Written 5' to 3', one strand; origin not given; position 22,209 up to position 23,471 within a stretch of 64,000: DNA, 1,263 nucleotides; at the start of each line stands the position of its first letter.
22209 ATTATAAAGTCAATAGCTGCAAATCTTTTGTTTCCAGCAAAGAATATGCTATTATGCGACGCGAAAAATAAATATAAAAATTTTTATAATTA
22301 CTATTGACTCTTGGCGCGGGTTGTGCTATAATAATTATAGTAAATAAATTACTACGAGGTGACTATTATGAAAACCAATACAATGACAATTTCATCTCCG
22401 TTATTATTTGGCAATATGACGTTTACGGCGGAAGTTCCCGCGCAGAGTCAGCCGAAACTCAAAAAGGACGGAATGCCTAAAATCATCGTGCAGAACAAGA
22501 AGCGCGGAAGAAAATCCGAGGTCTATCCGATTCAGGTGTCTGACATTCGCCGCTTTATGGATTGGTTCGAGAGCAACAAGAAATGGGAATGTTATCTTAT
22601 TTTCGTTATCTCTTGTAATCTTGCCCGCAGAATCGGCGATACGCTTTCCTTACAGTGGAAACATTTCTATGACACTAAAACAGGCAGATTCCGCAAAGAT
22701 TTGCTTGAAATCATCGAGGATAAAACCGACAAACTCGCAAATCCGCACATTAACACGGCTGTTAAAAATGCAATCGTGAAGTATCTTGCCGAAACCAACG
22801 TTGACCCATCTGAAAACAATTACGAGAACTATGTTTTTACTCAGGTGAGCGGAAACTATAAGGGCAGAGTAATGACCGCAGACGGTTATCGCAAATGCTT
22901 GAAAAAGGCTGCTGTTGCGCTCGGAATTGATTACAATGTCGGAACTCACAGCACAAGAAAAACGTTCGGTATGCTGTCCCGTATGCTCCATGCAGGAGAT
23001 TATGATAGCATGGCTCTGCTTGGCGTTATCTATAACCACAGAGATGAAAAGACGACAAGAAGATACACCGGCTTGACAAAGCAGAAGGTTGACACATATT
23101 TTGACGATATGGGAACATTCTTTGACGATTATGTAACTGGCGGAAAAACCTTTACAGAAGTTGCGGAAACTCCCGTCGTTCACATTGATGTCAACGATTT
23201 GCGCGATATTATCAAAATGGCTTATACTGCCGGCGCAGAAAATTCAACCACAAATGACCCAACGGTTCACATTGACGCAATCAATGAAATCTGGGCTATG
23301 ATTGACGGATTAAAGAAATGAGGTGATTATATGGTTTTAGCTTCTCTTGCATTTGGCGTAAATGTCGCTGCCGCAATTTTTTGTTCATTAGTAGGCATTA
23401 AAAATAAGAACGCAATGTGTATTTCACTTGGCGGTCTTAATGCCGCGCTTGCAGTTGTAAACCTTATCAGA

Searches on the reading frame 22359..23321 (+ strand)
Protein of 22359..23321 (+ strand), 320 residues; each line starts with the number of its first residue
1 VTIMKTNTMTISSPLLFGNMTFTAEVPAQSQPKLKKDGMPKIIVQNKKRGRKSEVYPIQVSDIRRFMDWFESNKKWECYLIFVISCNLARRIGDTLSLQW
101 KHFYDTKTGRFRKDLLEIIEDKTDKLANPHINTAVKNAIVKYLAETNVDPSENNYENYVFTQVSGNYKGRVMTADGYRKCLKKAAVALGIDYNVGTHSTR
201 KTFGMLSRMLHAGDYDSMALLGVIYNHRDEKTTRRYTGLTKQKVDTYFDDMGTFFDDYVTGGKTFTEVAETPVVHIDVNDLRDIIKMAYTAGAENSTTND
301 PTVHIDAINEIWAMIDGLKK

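Call 14: search_protein_families(library=pfam, proteins=[window:22359-23321:+], max_evalue=0.001)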
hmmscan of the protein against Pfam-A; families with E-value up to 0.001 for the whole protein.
window:22359-23321:+ (320 aa): 1 family
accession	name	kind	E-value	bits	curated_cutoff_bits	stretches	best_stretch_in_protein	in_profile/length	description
PF00589.27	Phage_integrase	-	3.9e-12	46.7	27.1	1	61-242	6-171/172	Phage integrase family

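Call 49: search_solved_structures(query=window:22359-23321:+, max_evalue=0.01, show_alignments=1)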
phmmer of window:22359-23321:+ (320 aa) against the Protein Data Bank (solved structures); distinct sequences matched with E-value up to 0.01: 1.
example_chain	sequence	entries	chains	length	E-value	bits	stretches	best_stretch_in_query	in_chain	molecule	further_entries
3nkh_A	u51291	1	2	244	0.004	19.8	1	143-242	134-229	Integrase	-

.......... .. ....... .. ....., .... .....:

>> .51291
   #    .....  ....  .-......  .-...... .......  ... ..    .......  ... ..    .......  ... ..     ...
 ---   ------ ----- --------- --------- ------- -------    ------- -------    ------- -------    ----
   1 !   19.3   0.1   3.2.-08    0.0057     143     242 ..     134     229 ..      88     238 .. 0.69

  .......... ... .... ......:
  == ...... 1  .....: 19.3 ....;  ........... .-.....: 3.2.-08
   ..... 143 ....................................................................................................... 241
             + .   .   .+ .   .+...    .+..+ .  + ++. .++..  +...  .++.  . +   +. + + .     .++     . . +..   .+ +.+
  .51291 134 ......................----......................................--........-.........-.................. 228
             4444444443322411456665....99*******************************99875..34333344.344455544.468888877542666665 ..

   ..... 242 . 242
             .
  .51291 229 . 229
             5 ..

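Call 51: search_dna_similar(query=window:22359-23321:+, collection=phages, mode=protein, max_rows=15, max_evalue=0.001)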
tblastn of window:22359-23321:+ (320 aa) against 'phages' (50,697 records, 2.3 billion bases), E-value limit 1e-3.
Records with a match: 168; places in all: 168; records where one place covers at least 80% of the query: 0.
Best place of each record, by identity: <60% 168.
By first word of the organism name: Streptococcus 122; Bacillus 27; Bacteriophage 5; Clostridium 5; Listeria 3; Clostridioides 2; Bacteroides 1; Stenotrophomonas 1; Acetoanaerobium 1; Enterococcus 1.
By host as written in the record: - 5; Streptococcus oralis 4; Bacillus cereus 3; Listeria monocytogenes 3; Clostridium perfringens 3; Streptococcus suis S95G 2; Bacillus subtilis 2; Streptococcus mitis SK137 2; and 127 more.
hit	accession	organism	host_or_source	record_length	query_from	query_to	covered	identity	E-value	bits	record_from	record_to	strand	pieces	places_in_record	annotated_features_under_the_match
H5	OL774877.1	Streptococcus phage MissG1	Streptococcus mitis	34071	16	254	75%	28.4%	1e-9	66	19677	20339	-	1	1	tyrosine recombinase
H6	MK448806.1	Streptococcus phage Javan565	Streptococcus suis ERR120116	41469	43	245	63%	31.6%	3e-10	67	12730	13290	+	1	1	integrase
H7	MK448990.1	Streptococcus phage Javan584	Streptococcus suis S95G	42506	43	245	63%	31.6%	6e-10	66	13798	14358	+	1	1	none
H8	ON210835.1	Bacillus phage 268TH002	Bacillus subtilis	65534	54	282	72%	27.7%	1e-5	53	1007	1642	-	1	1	3: tyrosine-type recombinase/integrase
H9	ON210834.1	Bacillus phage 268TH007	Bacillus subtilis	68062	54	282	72%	27.7%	1e-5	53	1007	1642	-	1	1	3: tyrosine-type recombinase/integrase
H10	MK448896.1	Streptococcus phage Javan278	Streptococcus intermedius F0413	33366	42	252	66%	29.7%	1e-8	62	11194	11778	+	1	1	site-specific recombinase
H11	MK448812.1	Streptococcus phage Javan577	Streptococcus suis LS8B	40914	43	245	63%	30.1%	4e-9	64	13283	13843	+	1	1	integrase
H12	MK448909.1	Streptococcus phage Javan330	Streptococcus mitis SK137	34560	54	254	63%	30.2%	2e-8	61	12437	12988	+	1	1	site-specific recombinase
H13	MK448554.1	Streptococcus satellite phage Javan591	Streptococcus suis T15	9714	47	246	63%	30.2%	2e-7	58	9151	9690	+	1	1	site-specific recombinase | hypothetical protein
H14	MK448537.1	Streptococcus satellite phage Javan555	Streptococcus suis 98HAH33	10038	44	246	63%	29.6%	9e-7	56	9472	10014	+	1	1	site-specific recombinase | hypothetical protein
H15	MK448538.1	Streptococcus satellite phage Javan556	Streptococcus suis A7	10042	44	246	63%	29.6%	9e-7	56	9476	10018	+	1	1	site-specific recombinase | hypothetical protein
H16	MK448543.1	Streptococcus satellite phage Javan561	Streptococcus suis ERR120038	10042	44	246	63%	29.6%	9e-7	56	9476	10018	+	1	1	site-specific recombinase | hypothetical protein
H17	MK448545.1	Streptococcus satellite phage Javan568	Streptococcus suis ERR211792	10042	44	246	63%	29.6%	9e-7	56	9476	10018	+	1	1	site-specific recombinase | hypothetical protein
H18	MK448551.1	Streptococcus satellite phage Javan582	Streptococcus suis P1_7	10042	44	246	63%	29.6%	9e-7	56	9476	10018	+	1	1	site-specific recombinase | hypothetical protein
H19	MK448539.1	Streptococcus satellite phage Javan557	Streptococcus suis BM407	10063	44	246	63%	29.6%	9e-7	56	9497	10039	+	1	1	site-specific recombinase | hypothetical protein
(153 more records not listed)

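Call 81: find_homologous_proteins(query=window:22368-23321:+, max_evalue=0.00001)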
Query window:22368-23321:+ (317 aa): 462 proteins with E <= 0.00001 among 2387 candidates; the best 120 are listed.
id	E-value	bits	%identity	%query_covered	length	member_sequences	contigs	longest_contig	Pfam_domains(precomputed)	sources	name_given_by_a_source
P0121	1.3e-213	726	100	100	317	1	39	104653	PF00589.28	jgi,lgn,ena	-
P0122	4.3e-213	724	100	100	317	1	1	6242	PF00589.28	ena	-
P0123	7.6e-213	723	100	100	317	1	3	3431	PF00589.28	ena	-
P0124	2.2e-212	722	99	100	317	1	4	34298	PF00589.28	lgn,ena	-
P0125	3.9e-212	721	99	100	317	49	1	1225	PF00589.28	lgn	-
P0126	3.9e-212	721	99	100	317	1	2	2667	PF00589.28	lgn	-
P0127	1.4e-211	719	99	100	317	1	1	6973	PF00589.28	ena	-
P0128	1.6e-211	719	99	100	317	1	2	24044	PF00589.28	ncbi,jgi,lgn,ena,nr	ncbi:MAG: tyrosine-type recombinase/integrase [Ruminococcus bromii]|nr:tyrosine-type recombinase/int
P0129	1.8e-211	719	99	100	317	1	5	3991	PF00589.28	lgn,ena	-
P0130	1.9e-211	719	99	100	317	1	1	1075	PF00589.28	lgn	-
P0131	2.3e-211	718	99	100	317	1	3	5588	PF00589.28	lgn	-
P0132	7.8e-211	717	99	100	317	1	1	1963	PF00589.28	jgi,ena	-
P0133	1.0e-210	716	99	100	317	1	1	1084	PF00589.28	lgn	-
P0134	1.0e-210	716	99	100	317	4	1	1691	PF00589.28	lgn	-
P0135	1.9e-210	716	99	100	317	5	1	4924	PF00589.28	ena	-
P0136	2.1e-210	715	98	100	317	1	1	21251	PF00589.28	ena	-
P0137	4.4e-210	714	99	100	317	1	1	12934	PF00589.28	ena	-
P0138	8.8e-208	707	98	100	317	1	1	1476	PF00589.28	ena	-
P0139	2.3e-206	702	97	100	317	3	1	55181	PF00589.28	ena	-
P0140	1.2e-201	687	95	100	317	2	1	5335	PF00589.28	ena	-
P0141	1.6e-200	683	99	95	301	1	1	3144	PF00589.28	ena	-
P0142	2.2e-192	656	99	91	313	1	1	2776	PF00589.28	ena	-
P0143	3.1e-168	577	99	80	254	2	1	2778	PF00589.28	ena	-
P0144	7.2e-164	563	98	79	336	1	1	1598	PF00589.28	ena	-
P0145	9.8e-155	533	73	100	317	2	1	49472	PF00589.28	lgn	-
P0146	3.0e-152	524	100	74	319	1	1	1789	PF11760.14,PF00589.28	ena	-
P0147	1.3e-144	499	69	100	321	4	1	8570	PF00589.28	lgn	-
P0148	3.2e-144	498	70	99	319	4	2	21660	PF00589.28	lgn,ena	-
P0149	4.2e-144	498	69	100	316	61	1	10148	PF00589.28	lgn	-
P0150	4.8e-144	497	69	100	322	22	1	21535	PF00589.28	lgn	-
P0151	4.7e-141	488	68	100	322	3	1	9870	PF00589.28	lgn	-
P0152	3.3e-134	465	62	100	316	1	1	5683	PF00589.28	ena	-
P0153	5.3e-134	464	64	100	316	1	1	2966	PF00589.28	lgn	-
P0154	1.4e-133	463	64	100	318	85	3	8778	PF00589.28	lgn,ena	-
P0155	1.7e-133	463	64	100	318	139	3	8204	PF00589.28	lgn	-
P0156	8.6e-133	460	64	100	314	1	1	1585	PF00589.28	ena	-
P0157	3.4e-132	458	62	100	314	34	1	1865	PF00589.28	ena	-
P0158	1.7e-131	456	63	99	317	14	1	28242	PF00589.28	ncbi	-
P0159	1.7e-131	456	62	100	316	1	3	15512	PF00589.28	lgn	-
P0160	2.9e-131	455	62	100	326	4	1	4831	PF00589.28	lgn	-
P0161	5.3e-131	455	63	100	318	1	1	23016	PF00589.28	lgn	-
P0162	7.8e-131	454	65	96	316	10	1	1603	PF00589.28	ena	-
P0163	1.3e-130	453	62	99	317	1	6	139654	PF00589.28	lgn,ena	-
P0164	1.4e-130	453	62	100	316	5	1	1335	PF00589.28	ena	-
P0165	2.9e-130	452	65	99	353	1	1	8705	PF00589.28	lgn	-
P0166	3.7e-130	452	65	91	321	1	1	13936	PF00589.28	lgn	-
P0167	1.3e-129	450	62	100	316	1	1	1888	PF00589.28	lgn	-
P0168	1.9e-129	449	66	91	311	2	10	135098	PF00589.28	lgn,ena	-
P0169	1.9e-129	449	62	100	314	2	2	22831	PF00589.28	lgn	-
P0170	4.2e-129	448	63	100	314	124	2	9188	PF00589.28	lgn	-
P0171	5.4e-129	448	64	93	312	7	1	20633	PF00589.28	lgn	-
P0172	6.1e-129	448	61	100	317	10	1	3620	PF00589.28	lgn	-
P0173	6.8e-129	448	61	99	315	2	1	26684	PF00589.28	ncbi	-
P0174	7.8e-129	447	64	95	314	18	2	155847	PF00589.28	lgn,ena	-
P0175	1.4e-128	447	64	93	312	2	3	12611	PF00589.28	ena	-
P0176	1.4e-128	447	60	100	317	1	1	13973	PF00589.28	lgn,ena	-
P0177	1.7e-128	446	62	99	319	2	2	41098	PF00589.28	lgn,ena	-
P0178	1.8e-128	446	60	100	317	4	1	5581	PF00589.28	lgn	-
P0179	1.9e-128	446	63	96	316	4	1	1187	PF00589.28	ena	-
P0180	2.0e-128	446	65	91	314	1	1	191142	PF00589.28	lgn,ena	-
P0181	4.7e-128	445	62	100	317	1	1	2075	PF00589.28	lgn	-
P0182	7.3e-128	444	63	96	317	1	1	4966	PF00589.28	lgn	-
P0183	1.2e-127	444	62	97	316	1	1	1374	PF00589.28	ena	-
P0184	1.4e-127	443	62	100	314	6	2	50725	PF00589.28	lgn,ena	-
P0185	4.4e-127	442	60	100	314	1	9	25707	PF00589.28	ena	-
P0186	4.9e-127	442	60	100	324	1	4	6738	PF00589.28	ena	-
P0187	5.3e-127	441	62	99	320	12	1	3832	PF00589.28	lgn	-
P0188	6.2e-127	441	60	100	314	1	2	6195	PF00589.28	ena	-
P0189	1.4e-126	440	60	100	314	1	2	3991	PF00589.28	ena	-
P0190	3.1e-126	439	61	100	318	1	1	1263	PF00589.28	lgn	-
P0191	6.5e-126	438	61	100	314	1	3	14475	PF00589.28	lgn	-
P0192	1.3e-125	437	62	100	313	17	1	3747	PF00589.28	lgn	-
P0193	4.3e-125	435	61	100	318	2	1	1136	PF00589.28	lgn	-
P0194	5.0e-125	435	62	100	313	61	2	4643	PF00589.28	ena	-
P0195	1.2e-124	434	60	100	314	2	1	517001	PF00589.28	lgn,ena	-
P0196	1.3e-124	434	60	100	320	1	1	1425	PF00589.28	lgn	-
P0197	1.6e-124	433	62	100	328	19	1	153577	PF00589.28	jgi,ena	-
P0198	1.7e-124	433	64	91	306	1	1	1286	PF00589.28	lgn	-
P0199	5.3e-124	432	62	99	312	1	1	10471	PF00589.28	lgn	-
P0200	7.5e-124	431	61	99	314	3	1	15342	PF00589.28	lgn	-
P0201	1.3e-123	430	61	99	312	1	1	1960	PF00589.28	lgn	-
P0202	1.5e-123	430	61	100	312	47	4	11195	PF00589.28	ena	-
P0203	1.5e-123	430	61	100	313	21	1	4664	PF00589.28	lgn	-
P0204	3.0e-123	429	60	100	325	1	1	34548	PF00589.28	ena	-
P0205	6.3e-123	428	60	100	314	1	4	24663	PF00589.28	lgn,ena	-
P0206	7.5e-123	428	61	100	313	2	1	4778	PF00589.28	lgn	-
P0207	7.7e-123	428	59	99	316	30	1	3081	PF00589.28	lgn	-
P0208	7.8e-123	428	61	100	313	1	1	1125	PF00589.28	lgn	-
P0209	8.8e-123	428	63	92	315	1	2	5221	PF00589.28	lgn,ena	-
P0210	1.0e-122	427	61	97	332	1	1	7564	PF00589.28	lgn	-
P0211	1.9e-122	426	63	92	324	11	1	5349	PF00589.28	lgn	-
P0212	3.3e-122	426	61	100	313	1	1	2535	PF00589.28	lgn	-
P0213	3.4e-122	426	63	95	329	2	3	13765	PF00589.28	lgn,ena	-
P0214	4.6e-122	425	60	99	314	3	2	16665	PF00589.28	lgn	-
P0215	9.3e-122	424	61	95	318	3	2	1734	PF00589.28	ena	-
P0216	1.1e-121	424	60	99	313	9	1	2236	PF00589.28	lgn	-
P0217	2.4e-121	423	63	90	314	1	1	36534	PF00589.28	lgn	-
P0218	3.2e-121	422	61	99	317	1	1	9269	PF00589.28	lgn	-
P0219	1.6e-120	420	63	93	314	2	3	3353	PF00589.28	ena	-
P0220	3.4e-120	419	59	99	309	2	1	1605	PF00589.28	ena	-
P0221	3.5e-120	419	55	100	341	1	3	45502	PF00589.28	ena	-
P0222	8.1e-120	418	57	100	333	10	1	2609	PF00589.28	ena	-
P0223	1.0e-119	417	61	92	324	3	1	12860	PF00589.28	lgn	-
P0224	3.2e-119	416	57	99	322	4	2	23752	PF00589.28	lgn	-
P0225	4.4e-119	415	61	93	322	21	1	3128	PF00589.28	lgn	-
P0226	1.6e-118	414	64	91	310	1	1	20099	PF00589.28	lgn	-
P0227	2.0e-118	413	62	91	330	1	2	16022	PF00589.28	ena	-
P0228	2.0e-118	413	56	100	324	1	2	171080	PF00589.28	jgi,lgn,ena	-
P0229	3.3e-118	413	58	99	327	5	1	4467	PF00589.28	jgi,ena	-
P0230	1.6e-117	410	61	93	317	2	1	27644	PF00589.28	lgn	-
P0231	1.8e-117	410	58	100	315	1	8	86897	PF00589.28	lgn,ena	-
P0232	2.5e-117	410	57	100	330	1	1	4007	PF00589.28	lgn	-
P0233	3.3e-117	409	57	100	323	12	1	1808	PF00589.28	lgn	-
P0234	5.3e-117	409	60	90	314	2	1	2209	PF00589.28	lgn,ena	-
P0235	8.2e-117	408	57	100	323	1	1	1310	PF00589.28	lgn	-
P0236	1.1e-116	408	57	96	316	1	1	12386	PF00589.28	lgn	-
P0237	1.1e-116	408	61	91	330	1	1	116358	PF00589.28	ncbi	-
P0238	1.4e-116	407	59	95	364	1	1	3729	PF00589.28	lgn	-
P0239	2.1e-116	407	61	92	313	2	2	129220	PF00589.28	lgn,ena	-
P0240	2.7e-116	406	57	99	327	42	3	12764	PF00589.28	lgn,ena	-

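Call 86: predict_structure(alignment_id=A2)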
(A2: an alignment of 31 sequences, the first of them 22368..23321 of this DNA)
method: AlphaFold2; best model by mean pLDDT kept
length: 317 residues; sequences in the alignment: 31
mean_pLDDT: 74.2   pTM: 0.65
mean pLDDT of the five models: 74.2, 74.1, 72.8, 71.7, 71.0
residues with pLDDT >= 90: 101; 70-90: 106; 50-70: 48; < 50: 62
segments of 3 or more residues with pLDDT < 50: 1-28, 38-44, 116-122, 225-232, 265-273
pLDDT, mean of each block of 10 residues (from residue 1): 39 43 42 54 51 83 95 95 90 91 94 60 76 97 93 87 77 91 91 84 84 73 51 65 92 88 51 58 73 75 71 55
secondary structure, 60 per line:
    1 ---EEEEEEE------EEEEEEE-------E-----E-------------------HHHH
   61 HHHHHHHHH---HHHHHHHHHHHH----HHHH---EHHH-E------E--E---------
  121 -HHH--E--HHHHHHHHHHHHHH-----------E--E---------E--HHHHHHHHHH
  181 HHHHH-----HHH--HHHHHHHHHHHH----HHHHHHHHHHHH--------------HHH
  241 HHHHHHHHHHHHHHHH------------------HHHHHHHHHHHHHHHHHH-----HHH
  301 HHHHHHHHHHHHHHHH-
elements in order: E4-10 E17-23 H57-69 H73-84 H89-92 H130-143 H171-185 H196-207 H212-223 H238-256 H275-292 H298-316

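Call 88: fold_search(model_id=the predicted structure, library=pdb)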
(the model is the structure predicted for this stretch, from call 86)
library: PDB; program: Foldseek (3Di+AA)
matches with E <= 10: 105; with E <= 0.001: 0
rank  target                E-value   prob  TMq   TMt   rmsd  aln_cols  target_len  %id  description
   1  5hxy_B                3.6e-03  1.00  0.38  0.43   9.1       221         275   17  Crystal structure of XerA recombinase (released 2017-02-01)
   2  5hxy_C                7.3e-03  1.00  0.40  0.45   9.0       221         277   16  Crystal structure of XerA recombinase (released 2017-02-01)
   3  5hxy_A                8.6e-03  1.00  0.38  0.42   9.2       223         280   14  Crystal structure of XerA recombinase (released 2017-02-01)
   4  1f44_A                9.0e-03  1.00  0.36  0.36   9.9       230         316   12  CRYSTAL STRUCTURE OF TRIMERIC CRE RECOMBINASE-LOX COMPLEX (released 2001-10-12)
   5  6emy_A                1.0e-02  1.00  0.37  0.37   9.7       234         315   17  Structure of the Tn1549 transposon Integrase (aa 82-397, Y379F) in complex with transposon right end DNA (released 2018-04-04)
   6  3nkh_A                1.3e-02  1.00  0.37  0.52  10.1       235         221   16  Crystal Structure of Integrase from MRSA strain Staphylococcus aureus (released 2010-08-18)
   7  1aih_B                1.4e-02  0.99  0.32  0.55  10.9       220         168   14  CATALYTIC DOMAIN OF BACTERIOPHAGE HP1 INTEGRASE (released 1997-08-20)
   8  5u91_B                1.4e-02  1.00  0.40  0.39   7.8       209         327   12  Crystal structure of Tre/loxLTR complex (released 2017-07-26)
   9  1z1b_B                1.4e-02  1.00  0.37  0.34   7.6       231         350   11  Crystal structure of a lambda integrase dimer bound to a COC' core site (released 2005-06-28)
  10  1aih_A                2.2e-02  0.99  0.31  0.52   9.4       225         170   14  CATALYTIC DOMAIN OF BACTERIOPHAGE HP1 INTEGRASE (released 1997-08-20)
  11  1nzb_A                2.3e-02  1.00  0.40  0.38   7.1       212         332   13  Crystal structure of wild type Cre recombinase-loxP synapse (released 2003-09-16)
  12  5u91_E                2.5e-02  1.00  0.38  0.37   8.7       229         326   10  Crystal structure of Tre/loxLTR complex (released 2017-07-26)
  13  5c6k_B                2.7e-02  0.98  0.30  0.52  12.5       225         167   13  Bacteriophage P2 integrase catalytic domain (released 2015-10-21)
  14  3c28_B                2.8e-02  0.99  0.36  0.36   9.8       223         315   13  Crystal structure of the product synapse complex (released 2009-02-17)
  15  2crx_A                3.0e-02  1.00  0.39  0.40   6.8       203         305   13  STRUCTURE OF THE HOLLIDAY JUNCTION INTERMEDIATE IN CRE-LOXP SITE-SPECIFIC RECOMBINATION (released 1999-12-14)
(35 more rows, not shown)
